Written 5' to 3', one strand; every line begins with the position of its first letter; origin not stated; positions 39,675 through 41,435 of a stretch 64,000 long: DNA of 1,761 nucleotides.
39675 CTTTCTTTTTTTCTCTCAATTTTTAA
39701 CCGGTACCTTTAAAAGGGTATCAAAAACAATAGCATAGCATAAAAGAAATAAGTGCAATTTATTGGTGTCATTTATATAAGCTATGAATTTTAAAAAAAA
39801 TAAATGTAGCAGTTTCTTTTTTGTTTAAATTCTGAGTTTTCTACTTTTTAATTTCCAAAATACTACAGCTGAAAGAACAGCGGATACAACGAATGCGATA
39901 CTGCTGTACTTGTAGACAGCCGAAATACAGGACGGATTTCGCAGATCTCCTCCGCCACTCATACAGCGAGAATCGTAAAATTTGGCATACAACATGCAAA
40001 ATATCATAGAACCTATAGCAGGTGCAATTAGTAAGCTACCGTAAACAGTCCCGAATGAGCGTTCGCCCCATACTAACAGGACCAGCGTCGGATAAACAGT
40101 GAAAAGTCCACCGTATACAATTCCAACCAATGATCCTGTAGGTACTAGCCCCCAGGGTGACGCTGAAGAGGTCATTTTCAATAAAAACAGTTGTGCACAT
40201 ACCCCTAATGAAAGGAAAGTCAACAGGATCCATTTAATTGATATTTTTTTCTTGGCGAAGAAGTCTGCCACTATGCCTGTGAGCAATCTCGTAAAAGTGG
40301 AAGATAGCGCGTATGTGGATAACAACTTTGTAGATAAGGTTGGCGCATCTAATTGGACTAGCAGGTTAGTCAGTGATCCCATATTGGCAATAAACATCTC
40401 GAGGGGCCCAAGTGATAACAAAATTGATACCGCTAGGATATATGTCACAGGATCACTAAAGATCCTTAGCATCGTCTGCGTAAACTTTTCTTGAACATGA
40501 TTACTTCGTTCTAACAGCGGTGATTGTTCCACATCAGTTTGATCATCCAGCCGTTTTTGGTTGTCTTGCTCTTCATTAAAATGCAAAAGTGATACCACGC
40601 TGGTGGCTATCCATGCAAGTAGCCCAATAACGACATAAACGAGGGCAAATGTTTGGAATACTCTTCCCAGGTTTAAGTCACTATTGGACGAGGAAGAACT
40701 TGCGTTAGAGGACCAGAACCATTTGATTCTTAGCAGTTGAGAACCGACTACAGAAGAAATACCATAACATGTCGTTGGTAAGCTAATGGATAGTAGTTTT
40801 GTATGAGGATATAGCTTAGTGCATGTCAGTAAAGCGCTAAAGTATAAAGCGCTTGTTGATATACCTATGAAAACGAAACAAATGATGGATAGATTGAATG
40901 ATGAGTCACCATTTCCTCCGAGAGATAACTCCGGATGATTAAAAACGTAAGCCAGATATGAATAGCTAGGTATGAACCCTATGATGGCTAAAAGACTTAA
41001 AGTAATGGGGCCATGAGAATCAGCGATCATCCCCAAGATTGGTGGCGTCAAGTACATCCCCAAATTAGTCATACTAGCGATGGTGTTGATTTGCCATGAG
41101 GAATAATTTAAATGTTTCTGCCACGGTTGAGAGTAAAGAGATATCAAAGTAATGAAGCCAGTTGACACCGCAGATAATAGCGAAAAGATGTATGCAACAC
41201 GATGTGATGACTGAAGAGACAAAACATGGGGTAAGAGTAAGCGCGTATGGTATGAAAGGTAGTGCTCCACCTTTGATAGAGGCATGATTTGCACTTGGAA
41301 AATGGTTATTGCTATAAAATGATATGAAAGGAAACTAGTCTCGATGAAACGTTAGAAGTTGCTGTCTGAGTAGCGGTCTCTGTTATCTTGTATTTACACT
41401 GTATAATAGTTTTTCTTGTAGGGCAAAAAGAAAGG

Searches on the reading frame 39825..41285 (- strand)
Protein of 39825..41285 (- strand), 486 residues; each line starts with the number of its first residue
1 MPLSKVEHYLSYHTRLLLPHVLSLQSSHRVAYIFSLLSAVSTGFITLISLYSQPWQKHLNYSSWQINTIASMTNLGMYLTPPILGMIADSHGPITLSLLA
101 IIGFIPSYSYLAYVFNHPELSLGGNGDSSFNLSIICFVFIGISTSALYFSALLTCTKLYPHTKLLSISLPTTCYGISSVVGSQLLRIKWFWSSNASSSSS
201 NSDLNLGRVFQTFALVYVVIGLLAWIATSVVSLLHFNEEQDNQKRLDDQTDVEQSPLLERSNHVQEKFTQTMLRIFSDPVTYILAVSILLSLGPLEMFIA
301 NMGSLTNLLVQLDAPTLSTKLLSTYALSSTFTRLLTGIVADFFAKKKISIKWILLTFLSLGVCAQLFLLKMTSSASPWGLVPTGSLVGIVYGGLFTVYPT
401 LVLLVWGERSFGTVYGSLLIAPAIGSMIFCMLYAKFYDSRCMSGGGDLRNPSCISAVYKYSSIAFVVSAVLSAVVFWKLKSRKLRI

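Call 12: find_homologous_proteins(query=window:39825-41285:-, max_evalue=1e-30)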
Query window:39825-41285:- (486 aa): 63 proteins with E <= 1e-30 among 8000 candidates.
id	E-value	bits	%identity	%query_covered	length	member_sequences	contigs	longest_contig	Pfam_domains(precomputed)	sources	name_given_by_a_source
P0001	0.0e+0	1053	100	100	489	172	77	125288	PF07690.22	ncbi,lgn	-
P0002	1.2e-280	949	90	100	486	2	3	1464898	PF07690.22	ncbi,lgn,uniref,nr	ncbi:hypothetical protein SKDZ_04G1850 [Saccharomyces kudriavzevii ZP591]|uniref:Probable transporte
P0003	1.1e-277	940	88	100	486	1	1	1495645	PF07690.22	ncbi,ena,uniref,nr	ncbi:hypothetical protein SMKI_04G1830 [Saccharomyces mikatae IFO 1815]|uniref:Probable transporter 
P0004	7.3e-271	917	87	100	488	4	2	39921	PF07690.22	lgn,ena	-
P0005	3.3e-270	915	86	100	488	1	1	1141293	PF07690.22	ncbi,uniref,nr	ncbi:mch1p [Saccharomyces arboricola H-6]|uniref:Probable transporter MCH1 n=1 Tax=Saccharomyces arb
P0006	1.4e-269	913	86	100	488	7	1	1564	PF07690.22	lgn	-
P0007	1.2e-166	574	57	100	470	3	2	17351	PF07690.22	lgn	-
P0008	4.4e-160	552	53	100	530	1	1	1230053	PF07690.22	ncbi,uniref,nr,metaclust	ncbi:Mch1p NDAI_0D04460 [Naumovozyma dairenensis CBS 421]|uniref:Probable transporter MCH1 n=1 Tax=N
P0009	3.3e-154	533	54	98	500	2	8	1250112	PF07690.22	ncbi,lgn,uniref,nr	ncbi:hypothetical protein HG535_0F01460 [Zygotorulaspora mrakii]|uniref:Probable transporter MCH1 n=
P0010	1.7e-153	530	54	100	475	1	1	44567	PF07690.22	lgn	-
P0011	9.4e-153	528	52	100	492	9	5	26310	PF07690.22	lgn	-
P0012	2.0e-152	527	51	100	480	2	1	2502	PF07690.22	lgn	-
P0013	3.6e-152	526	54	98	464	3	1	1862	PF07690.22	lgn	-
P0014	2.0e-151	523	52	99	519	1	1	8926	PF07690.22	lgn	-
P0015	3.9e-151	522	55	100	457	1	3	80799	PF07690.22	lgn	-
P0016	4.3e-151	522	51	100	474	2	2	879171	PF07690.22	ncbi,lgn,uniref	ncbi:putative transporter MCH1 [Nakaseomyces bracarensis]|uniref:Probable transporter MCH1 n=1 Tax=N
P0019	2.1e-150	520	54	100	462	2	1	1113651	PF07690.22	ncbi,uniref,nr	ncbi:hypothetical protein HG537_0E01500 [Torulaspora globosa]|uniref:Probable transporter MCH1 n=1 T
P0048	2.9e-109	384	42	100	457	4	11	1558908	PF07690.22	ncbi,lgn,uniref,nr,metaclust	ncbi:putative transporter MCH1 [Lachancea thermotolerans]|uniref:Probable transporter MCH1 n=1 Tax=L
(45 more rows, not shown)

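Call 13: find_encoding_contigs(protein=P0002, flank=10000, max_places=1)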
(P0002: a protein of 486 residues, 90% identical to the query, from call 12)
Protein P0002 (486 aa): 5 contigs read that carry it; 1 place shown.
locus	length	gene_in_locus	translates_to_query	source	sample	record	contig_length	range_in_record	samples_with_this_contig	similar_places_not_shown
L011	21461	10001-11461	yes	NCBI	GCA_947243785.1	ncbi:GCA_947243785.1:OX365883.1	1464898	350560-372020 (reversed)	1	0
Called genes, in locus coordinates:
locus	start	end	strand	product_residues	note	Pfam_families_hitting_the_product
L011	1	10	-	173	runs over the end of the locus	PF02221:E1_DerP2_DerF2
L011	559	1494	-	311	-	PF00149:Metallophos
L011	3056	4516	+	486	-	PF13894:zf-C2H2_4 (faint)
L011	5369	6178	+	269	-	PF10342:Kre9_KNH, PF05390:Kre9_KNH1_C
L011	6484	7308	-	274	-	PF05383:La, PF00076:RRM_1 (weak)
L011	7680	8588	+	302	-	PF01553:Acyltransferase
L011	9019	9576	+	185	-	-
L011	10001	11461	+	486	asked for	PF07690:MFS_1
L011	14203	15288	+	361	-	PF00483:NTP_transferase, PF12804:NTP_transf_3, PF25084:LbH_EIF2B, PF00132:Hexapep (weak), PF25087:GMPPB_C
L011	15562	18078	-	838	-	PF04383:KilA-N, PF12796:Ank_2 (faint), PF13857:Ank_5 (faint), PF00023:Ank (faint), PF13606:Ank_3 (faint), PF13637:Ank_4 (faint)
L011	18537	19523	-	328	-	PF12146:Hydrolase_4 (faint), PF12697:Abhydrolase_6 (weak)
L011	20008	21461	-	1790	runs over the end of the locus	PF04869:Uso1_p115_head, PF28422:CCDC89 (faint), PF04871:Uso1_p115_C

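Call 14: find_encoding_contigs(protein=P0003, flank=10000, max_places=1)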
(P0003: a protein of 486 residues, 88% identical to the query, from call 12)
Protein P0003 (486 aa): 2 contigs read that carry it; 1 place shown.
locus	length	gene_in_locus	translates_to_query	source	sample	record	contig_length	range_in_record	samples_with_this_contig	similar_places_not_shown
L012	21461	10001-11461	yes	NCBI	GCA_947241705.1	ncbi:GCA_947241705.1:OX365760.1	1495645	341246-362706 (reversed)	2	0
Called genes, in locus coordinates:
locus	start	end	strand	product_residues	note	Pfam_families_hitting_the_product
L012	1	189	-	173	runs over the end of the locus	PF02221:E1_DerP2_DerF2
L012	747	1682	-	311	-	PF00149:Metallophos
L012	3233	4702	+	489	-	PF13894:zf-C2H2_4 (faint)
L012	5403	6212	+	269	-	PF05390:Kre9_KNH1_C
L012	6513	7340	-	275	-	PF05383:La, PF00076:RRM_1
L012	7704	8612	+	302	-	PF01553:Acyltransferase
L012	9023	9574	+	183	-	-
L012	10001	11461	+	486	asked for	PF07690:MFS_1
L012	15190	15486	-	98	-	PF00674:DUP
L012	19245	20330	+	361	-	PF00483:NTP_transferase, PF12804:NTP_transf_3, PF25084:LbH_EIF2B, PF00132:Hexapep (weak), PF25087:GMPPB_C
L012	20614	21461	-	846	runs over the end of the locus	-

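Call 15: find_encoding_contigs(protein=P0005, flank=10000, max_places=1)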
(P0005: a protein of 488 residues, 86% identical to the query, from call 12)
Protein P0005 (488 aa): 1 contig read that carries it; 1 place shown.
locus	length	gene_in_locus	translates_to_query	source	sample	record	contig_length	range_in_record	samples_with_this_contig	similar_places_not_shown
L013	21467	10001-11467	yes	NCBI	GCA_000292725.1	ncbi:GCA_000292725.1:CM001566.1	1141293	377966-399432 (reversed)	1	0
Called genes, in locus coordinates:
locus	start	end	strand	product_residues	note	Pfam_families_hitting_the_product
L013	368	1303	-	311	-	PF00149:Metallophos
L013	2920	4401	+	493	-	PF13894:zf-C2H2_4 (faint)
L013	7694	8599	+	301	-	PF01553:Acyltransferase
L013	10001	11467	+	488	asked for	PF07690:MFS_1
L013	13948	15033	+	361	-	PF00483:NTP_transferase, PF12804:NTP_transf_3, PF25084:LbH_EIF2B, PF00132:Hexapep (weak), PF25087:GMPPB_C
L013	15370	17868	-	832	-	PF04383:KilA-N, PF12796:Ank_2 (faint), PF13857:Ank_5 (faint), PF00023:Ank (faint), PF13606:Ank_3 (faint), PF13637:Ank_4 (weak)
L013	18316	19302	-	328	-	PF12146:Hydrolase_4 (weak), PF12697:Abhydrolase_6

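Call 16: find_encoding_contigs(protein=P0004, flank=10000, max_places=2)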
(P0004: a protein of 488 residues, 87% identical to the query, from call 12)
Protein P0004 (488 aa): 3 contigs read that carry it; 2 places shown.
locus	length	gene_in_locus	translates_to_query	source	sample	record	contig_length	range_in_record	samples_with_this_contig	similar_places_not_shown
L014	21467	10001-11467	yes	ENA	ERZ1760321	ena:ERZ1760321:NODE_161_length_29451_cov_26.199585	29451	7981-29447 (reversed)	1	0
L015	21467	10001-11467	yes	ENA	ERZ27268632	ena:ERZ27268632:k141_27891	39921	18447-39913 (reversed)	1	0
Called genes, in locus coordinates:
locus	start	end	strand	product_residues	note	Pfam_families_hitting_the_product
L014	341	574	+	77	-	-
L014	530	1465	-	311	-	PF00149:Metallophos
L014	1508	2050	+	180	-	-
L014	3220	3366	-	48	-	-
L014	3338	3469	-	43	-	-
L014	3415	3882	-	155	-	-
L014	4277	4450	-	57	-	-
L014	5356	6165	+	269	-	PF05390:Kre9_KNH1_C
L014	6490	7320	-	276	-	PF05383:La, PF00076:RRM_1 (weak)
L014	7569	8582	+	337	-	PF01553:Acyltransferase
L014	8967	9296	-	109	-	-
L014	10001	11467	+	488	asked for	PF07690:MFS_1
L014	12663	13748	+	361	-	PF00483:NTP_transferase, PF12804:NTP_transf_3, PF25084:LbH_EIF2B, PF00132:Hexapep (weak), PF25087:GMPPB_C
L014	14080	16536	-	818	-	-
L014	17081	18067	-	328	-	PF00561:Abhydrolase_1 (faint), PF12146:Hydrolase_4, PF12697:Abhydrolase_6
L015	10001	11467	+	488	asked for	PF07690:MFS_1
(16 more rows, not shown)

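Call 23: find_encoding_contigs(protein=P0008, flank=10000, max_places=1)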
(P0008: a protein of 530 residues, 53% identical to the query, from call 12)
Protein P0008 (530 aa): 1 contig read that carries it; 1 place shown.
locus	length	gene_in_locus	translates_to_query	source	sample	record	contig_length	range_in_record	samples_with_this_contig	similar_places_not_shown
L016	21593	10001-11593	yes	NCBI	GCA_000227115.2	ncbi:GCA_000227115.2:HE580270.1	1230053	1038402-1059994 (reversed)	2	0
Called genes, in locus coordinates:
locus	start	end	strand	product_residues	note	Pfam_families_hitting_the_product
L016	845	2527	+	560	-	-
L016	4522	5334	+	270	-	PF10342:Kre9_KNH, PF05390:Kre9_KNH1_C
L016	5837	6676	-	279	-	PF05383:La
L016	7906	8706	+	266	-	PF01553:Acyltransferase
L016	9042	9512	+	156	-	-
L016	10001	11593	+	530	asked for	PF07690:MFS_1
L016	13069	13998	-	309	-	PF04116:FA_hydroxylase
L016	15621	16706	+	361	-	PF00483:NTP_transferase, PF12804:NTP_transf_3, PF25084:LbH_EIF2B, PF00132:Hexapep (weak), PF25087:GMPPB_C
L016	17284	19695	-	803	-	PF04383:KilA-N, PF12796:Ank_2 (weak), PF00023:Ank (faint), PF12796:Ank_2 (weak), PF13606:Ank_3 (faint), PF13637:Ank_4 (weak), PF13857:Ank_5 (faint)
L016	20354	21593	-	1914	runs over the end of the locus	-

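Call 24: find_encoding_contigs(protein=P0016, flank=10000, max_places=1)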
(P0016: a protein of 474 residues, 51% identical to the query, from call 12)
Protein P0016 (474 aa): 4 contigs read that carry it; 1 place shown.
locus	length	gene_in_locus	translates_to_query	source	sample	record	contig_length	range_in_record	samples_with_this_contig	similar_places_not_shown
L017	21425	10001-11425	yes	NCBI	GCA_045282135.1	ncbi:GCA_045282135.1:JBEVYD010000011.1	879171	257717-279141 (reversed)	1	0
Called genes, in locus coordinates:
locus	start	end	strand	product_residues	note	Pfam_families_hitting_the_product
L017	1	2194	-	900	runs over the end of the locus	PF00622:SPRY, PF10607:CTLH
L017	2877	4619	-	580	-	-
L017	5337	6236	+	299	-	PF01553:Acyltransferase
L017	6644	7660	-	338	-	PF00316:FBPase, PF18913:FBPase_C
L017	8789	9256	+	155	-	-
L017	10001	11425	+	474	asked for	PF07690:MFS_1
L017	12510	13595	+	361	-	PF00483:NTP_transferase, PF12804:NTP_transf_3, PF25084:LbH_EIF2B, PF00132:Hexapep (weak), PF25087:GMPPB_C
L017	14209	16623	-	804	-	PF04383:KilA-N, PF00023:Ank (faint), PF12796:Ank_2 (weak), PF13606:Ank_3 (faint), PF13637:Ank_4 (weak), PF13857:Ank_5 (weak)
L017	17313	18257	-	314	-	PF00561:Abhydrolase_1 (weak), PF12146:Hydrolase_4 (weak), PF12697:Abhydrolase_6 (faint)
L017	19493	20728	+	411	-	PF03765:CRAL_TRIO_N, PF00650:CRAL_TRIO, PF13716:CRAL_TRIO_2 (weak)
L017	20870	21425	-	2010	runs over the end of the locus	-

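Call 25: find_encoding_contigs(protein=P0019, flank=10000, max_places=1)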
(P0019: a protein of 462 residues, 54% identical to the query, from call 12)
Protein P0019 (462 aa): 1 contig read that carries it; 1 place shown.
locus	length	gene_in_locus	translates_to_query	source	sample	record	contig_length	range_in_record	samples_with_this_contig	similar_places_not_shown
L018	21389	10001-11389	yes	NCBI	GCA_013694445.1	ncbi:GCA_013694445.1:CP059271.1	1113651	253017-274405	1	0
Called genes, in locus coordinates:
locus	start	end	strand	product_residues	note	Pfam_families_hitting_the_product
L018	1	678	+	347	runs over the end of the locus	PF01151:ELO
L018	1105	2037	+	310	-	-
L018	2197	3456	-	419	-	PF00487:FA_desaturase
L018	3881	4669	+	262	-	PF05390:Kre9_KNH1_C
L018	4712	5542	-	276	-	PF05383:La, PF00076:RRM_1 (weak)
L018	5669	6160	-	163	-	PF16836:PSY3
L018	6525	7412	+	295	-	PF01553:Acyltransferase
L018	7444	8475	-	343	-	PF00316:FBPase, PF18913:FBPase_C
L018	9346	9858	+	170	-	-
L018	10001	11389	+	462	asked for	PF07690:MFS_1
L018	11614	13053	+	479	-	PF10559:Plug_translocon, PF00344:SecY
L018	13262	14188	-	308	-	PF04116:FA_hydroxylase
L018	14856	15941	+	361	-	PF00483:NTP_transferase, PF12804:NTP_transf_3, PF25084:LbH_EIF2B, PF00132:Hexapep, PF25087:GMPPB_C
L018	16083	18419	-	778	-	PF04383:KilA-N, PF12796:Ank_2 (weak), PF00023:Ank (faint), PF13606:Ank_3 (faint), PF13637:Ank_4 (weak), PF13857:Ank_5 (faint)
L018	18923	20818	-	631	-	PF12146:Hydrolase_4 (weak), PF13350:Y_phosphatase3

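Call 26: find_encoding_contigs(protein=P0048, flank=10000, max_places=1)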
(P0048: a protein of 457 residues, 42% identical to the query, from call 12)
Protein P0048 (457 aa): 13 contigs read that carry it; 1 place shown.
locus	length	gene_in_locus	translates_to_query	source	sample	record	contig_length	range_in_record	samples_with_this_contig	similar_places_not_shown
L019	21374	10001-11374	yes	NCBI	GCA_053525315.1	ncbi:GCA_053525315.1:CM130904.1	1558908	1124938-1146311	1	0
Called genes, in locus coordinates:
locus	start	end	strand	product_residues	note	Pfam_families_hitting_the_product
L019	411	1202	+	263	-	PF10342:Kre9_KNH, PF05390:Kre9_KNH1_C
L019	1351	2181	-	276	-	PF05383:La, PF00076:RRM_1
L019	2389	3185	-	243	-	PF16836:PSY3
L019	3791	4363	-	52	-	-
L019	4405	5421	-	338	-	PF00248:Aldo_ket_red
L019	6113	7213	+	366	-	PF01553:Acyltransferase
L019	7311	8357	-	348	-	PF00316:FBPase, PF18913:FBPase_C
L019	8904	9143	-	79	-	-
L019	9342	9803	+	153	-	-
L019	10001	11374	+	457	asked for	PF07690:MFS_1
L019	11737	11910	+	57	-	-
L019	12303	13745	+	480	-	PF10559:Plug_translocon, PF00344:SecY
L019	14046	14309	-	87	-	-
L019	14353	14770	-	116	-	-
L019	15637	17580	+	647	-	PF02133:Transp_cyt_pur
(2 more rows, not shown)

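Call 55: list_cluster_members(proteins=[P0004, P0006, P0007])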
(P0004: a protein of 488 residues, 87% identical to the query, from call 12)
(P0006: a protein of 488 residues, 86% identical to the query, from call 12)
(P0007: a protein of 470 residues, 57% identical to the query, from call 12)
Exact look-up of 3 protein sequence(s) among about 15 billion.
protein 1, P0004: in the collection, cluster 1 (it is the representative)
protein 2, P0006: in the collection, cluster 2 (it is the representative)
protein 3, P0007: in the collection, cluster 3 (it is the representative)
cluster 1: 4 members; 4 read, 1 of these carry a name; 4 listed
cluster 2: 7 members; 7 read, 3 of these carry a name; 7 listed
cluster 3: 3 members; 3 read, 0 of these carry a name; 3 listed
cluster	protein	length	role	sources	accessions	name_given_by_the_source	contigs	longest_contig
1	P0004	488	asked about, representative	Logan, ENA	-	-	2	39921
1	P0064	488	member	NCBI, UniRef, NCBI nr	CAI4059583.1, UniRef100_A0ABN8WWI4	hypothetical protein SUVZ_04G1880 [Saccharomyces uvarum] | Probable transporter MCH1 n=1 Tax=Saccharomyces uvarum TaxID=230603 RepID=A0ABN8WWI4_SACUV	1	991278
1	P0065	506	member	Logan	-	-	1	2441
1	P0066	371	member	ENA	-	-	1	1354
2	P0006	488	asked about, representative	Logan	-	-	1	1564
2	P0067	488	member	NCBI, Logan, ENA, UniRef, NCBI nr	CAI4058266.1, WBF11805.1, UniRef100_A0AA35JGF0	hypothetical protein N7582_001064 [Saccharomyces uvarum] | Probable transporter MCH1 n=1 Tax=Saccharomyces uvarum TaxID=230603 RepID=A0AA35JGF0_SACUV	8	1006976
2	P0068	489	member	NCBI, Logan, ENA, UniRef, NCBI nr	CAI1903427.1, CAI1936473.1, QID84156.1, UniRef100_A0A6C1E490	hypothetical protein SEUBUCD646_0D01890 [Saccharomyces eubayanus] | Probable transporter MCH1 n=2 Tax=Saccharomyces TaxID=4930 RepID=A0A6C1E490_SACPS | Putative monocarboxylate transporter mch1 [Saccharomyces pastorianus]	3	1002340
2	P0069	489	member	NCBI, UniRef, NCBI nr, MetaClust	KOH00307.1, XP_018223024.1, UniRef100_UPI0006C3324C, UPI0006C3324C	Mch1p [Saccharomyces eubayanus] | Mch1p n=1 Tax=Saccharomyces eubayanus TaxID=1080349 RepID=UPI0006C3324C | MCH1-like protein [Saccharomyces eubayanus]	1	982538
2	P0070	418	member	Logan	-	-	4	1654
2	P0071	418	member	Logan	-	-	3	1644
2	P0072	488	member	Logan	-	-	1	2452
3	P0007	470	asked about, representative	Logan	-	-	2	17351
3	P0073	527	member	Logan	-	-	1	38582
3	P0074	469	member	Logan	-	-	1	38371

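Call 64: list_cluster_members(proteins=[L016:13069-13998:-, L018:13262-14188:-, L018:11614-13053:+])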
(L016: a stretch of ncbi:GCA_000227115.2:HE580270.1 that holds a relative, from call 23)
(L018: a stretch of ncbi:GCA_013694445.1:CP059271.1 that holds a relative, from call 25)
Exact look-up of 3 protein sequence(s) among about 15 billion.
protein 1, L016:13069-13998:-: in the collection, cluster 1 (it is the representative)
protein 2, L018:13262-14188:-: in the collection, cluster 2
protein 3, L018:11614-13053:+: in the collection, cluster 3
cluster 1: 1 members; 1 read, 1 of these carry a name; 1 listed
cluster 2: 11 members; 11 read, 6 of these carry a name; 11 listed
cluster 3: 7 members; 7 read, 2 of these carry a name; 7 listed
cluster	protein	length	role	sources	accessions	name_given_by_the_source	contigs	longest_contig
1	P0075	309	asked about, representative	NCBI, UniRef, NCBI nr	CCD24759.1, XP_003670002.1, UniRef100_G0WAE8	sterol desaturase family protein NDAI_0D04450 [Naumovozyma dairenensis CBS 421] | Fatty acid hydroxylase domain-containing protein n=1 Tax=Naumovozyma dairenensis (strain ... | hypothetical protein NDAI_0D04450 [Naumovozyma dairenensis CBS 421]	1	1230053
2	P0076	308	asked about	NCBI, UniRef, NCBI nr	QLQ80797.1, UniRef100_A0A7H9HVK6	hypothetical protein HG537_0E01520 [Torulaspora globosa] | Fatty acid hydroxylase domain-containing protein n=1 Tax=Torulaspora globosa TaxID=48254 ... | hypothetical protein HG537_0E01520 [Torulaspora sp. CBS 2947]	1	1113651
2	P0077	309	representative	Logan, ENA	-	-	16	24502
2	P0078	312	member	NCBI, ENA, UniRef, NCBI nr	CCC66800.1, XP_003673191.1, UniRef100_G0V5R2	hypothetical protein NCAS_0A02420 [Naumovozyma castellii] | Fatty acid hydroxylase domain-containing protein n=1 Tax=Naumovozyma castellii ... | hypothetical protein NCAS_0A02420 [Naumovozyma castellii CBS 4309]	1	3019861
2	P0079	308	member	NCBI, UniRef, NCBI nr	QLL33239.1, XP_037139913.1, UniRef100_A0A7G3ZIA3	hypothetical protein HG536_0E01500 [Torulaspora globosa] | Fatty acid hydroxylase domain-containing protein n=1 Tax=Torulaspora globosa TaxID=48254 ... | uncharacterized protein HG536_0E01500 [Torulaspora globosa]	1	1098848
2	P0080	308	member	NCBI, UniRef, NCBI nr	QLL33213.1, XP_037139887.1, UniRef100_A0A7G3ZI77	hypothetical protein HG536_0E01240 [Torulaspora globosa] | Fatty acid hydroxylase domain-containing protein n=1 Tax=Torulaspora globosa TaxID=48254 ... | uncharacterized protein HG536_0E01240 [Torulaspora globosa]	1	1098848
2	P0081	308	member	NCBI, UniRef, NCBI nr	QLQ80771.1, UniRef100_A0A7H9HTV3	hypothetical protein HG537_0E01260 [Torulaspora globosa] | Fatty acid hydroxylase domain-containing protein n=1 Tax=Torulaspora globosa TaxID=48254 ... | hypothetical protein HG537_0E01260 [Torulaspora sp. CBS 2947]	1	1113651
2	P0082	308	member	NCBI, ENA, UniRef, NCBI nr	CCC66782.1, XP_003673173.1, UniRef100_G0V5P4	hypothetical protein NCAS_0A02240 [Naumovozyma castellii] | Fatty acid hydroxylase domain-containing protein n=1 Tax=Naumovozyma castellii ... | hypothetical protein NCAS_0A02240 [Naumovozyma castellii CBS 4309]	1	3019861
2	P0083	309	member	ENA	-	-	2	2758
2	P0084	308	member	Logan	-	-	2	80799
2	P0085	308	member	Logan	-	-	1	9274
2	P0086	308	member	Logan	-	-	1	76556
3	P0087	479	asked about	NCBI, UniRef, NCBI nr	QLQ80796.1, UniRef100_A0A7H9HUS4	hypothetical protein HG537_0E01510 [Torulaspora globosa] | Translocon Sec61/SecY plug domain-containing protein n=1 Tax=Torulaspora globosa ... | hypothetical protein HG537_0E01510 [Torulaspora sp. CBS 2947]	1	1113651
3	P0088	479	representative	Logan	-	-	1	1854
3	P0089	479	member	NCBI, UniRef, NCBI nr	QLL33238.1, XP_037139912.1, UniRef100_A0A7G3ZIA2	hypothetical protein HG536_0E01490 [Torulaspora globosa] | Translocon Sec61/SecY plug domain-containing protein n=1 Tax=Torulaspora globosa ... | uncharacterized protein HG536_0E01490 [Torulaspora globosa]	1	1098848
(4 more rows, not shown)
